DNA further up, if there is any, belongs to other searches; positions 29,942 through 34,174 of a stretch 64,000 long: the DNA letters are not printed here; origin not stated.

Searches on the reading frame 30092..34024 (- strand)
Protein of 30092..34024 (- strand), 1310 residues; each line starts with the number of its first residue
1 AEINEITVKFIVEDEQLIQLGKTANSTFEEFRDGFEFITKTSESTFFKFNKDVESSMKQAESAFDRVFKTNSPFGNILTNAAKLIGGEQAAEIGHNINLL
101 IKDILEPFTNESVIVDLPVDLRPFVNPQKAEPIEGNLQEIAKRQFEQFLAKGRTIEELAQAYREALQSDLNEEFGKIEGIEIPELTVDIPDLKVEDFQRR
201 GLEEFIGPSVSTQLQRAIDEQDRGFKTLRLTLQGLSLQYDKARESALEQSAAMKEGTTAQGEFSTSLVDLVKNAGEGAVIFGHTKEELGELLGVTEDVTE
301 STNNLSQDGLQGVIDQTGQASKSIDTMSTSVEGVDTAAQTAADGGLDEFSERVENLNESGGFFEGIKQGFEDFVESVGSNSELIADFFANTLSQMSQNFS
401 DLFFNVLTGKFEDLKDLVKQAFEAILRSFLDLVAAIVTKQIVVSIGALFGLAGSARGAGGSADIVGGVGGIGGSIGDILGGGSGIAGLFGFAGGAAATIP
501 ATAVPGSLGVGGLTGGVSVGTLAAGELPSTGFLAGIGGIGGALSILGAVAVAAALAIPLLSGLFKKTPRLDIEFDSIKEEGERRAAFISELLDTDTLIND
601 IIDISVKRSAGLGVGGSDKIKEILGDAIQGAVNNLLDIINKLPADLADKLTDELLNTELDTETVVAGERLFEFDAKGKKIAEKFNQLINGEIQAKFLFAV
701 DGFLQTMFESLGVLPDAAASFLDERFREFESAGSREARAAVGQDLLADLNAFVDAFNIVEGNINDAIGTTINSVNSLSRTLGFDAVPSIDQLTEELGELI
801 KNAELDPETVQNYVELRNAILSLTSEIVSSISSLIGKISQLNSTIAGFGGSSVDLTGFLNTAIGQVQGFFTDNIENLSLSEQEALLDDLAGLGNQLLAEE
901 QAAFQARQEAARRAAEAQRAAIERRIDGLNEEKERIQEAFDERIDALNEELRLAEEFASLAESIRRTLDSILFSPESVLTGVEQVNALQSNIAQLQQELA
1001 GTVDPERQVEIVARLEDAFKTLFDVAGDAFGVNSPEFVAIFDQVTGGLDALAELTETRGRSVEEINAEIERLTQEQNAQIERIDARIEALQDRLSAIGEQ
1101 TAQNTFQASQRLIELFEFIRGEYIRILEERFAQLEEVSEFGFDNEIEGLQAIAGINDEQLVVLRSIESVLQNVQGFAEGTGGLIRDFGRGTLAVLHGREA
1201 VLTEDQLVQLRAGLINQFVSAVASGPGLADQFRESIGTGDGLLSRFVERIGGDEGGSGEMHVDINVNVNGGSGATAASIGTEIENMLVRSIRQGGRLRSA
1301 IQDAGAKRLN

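Call 22: search_protein_families(library=pfam, proteins=[window:30092-34024:-], max_evalue=0.001)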
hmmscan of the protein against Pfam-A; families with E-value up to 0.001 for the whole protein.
window:30092-34024:- (1310 aa): 1 family
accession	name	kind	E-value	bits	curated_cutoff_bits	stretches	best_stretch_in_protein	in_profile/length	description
PF07352.17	Phage_Mu_Gam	-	0.00031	21.2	28.3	1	1042-1105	2-65/149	Bacteriophage Mu Gam like protein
